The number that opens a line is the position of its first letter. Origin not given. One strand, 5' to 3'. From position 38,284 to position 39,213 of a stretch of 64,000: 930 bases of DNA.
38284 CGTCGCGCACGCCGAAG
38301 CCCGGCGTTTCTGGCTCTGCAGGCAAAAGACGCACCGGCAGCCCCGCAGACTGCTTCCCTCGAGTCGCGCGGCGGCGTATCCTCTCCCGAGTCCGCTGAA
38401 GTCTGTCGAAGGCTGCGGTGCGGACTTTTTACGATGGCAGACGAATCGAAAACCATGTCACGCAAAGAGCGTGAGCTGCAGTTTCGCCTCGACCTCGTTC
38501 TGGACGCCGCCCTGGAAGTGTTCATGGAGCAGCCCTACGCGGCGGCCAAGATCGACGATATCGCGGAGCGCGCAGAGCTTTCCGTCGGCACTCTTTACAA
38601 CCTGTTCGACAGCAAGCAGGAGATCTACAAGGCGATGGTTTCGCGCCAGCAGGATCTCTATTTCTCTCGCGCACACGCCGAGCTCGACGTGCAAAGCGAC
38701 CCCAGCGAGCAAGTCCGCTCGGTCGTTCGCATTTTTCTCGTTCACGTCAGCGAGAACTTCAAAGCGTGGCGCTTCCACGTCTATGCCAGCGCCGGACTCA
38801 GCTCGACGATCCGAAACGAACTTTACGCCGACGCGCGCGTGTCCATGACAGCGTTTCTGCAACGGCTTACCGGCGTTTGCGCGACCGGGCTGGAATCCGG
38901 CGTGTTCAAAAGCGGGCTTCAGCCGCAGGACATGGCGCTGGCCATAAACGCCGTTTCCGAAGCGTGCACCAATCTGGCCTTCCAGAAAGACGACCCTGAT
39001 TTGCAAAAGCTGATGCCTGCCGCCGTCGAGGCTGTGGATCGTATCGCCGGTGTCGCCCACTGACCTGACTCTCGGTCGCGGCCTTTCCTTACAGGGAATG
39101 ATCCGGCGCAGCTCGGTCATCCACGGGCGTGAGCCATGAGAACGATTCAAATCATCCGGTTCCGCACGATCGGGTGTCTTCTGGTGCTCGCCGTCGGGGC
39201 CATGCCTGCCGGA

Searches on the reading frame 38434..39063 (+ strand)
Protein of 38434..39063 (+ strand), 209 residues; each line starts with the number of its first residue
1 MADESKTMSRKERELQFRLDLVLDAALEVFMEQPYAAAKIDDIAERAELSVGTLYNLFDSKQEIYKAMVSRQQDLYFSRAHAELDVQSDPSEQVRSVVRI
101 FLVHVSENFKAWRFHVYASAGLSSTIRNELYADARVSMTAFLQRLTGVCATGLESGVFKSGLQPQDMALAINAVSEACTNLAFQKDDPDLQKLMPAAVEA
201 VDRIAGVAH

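Call 3: search_protein_families(library=pfam, proteins=[window:38434-39063:+], max_evalue=1)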
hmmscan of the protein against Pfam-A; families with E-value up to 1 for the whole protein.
window:38434-39063:+ (209 aa): 6 families
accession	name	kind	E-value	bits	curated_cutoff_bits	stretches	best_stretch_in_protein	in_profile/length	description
PF00440.29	TetR_N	-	2.5e-14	53.2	24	1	23-68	2-47/47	Bacterial regulatory proteins, tetR family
PF17938.6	TetR_C_29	-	0.00021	21.9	26.2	1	90-175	1-84/119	Tetracyclin repressor-like, C-terminal domain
PF17932.6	TetR_C_24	-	0.0044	17.7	26.4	1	88-172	2-81/114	Tetracyclin repressor-like, C-terminal domain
PF21943.1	TetR_C_46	-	0.089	13.5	27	1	90-128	1-39/109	Tetracyclin repressor-like, C-terminal domain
PF21313.2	EthR_C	-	0.11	13.2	27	1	127-192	29-94/111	Transcriptional regulator EthR, C-terminal domain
PF13977.11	TetR_C_6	-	0.14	12.8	27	1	120-175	29-83/115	BetI-type transcriptional repressor, C-terminal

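Call 4: search_protein_families(library=ncbifam, proteins=[window:38434-39063:+], max_evalue=1)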
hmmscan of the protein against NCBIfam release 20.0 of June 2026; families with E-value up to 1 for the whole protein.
window:38434-39063:+ (209 aa): 20 families
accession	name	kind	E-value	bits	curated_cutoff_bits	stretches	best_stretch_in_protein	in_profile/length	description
NF053731.1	TransRegFasRMycb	equivalog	1e-13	51.5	330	1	6-114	5-108/199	HTH-type transcriptional activator FasR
NF053878.1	FATransRegFadRBac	equivalog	6.4e-13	48.9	200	1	20-195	6-178/190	fatty acid metabolism transcriptional regulator FadR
NF041196.1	ScbR_bind_reg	equivalog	3.1e-12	47.1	150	1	21-171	10-154/191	ScbR family autoregulator-binding transcription factor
TIGR03613.1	RutR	equivalog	1.5e-09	38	368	1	11-183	2-168/202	pyrimidine utilization regulatory protein R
NF051852.1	efflux_TF_MtrR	exception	2.5e-08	33.9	280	1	16-199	9-195/205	multidrug efflux system transcriptional repressor MtrR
NF007430.0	PRK09975.1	equivalog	3.6e-08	32.8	274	1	11-203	6-199/220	acrEF/envCD operon transcriptional regulator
NF011584.0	PRK15008.1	equivalog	5.1e-08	33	230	1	5-184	6-179/212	HTH-type transcriptional regulator RutR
TIGR03384.1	betaine_BetI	equivalog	2.9e-07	30.4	201.3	1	18-112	9-106/189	choline-binding transcriptional repressor BetI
TIGR03968.1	mycofact_TetR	equivalog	4.6e-07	29.6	224.9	1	22-202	14-186/190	mycofactocin system transcriptional regulator MftR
NF033703.1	transcr_KstR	equivalog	6.6e-07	29.1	280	1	21-99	11-89/185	cholesterol catabolism transcriptional regulator KstR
NF051457.1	acryl_TF_AcuR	equivalog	9.5e-07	28.3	247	1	18-90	18-91/204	acrylate utilization transcriptional regulator AcuR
NF007949.0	PRK10668.1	equivalog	1.3e-06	28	271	1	19-107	13-98/216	multidrug efflux transporter transcriptional repressor AcrR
NF037937.1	septum_RefZ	equivalog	1.8e-06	28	180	1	22-130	4-113/195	forespore capture DNA-binding protein RefZ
NF001978.0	PRK00767.1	equivalog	3.1e-06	27.1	118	1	18-103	10-96/197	transcriptional regulator BetI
NF011572.0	PRK14996.1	equivalog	9.1e-06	25.7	144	1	18-171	9-155/192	TetR family transcriptional regulator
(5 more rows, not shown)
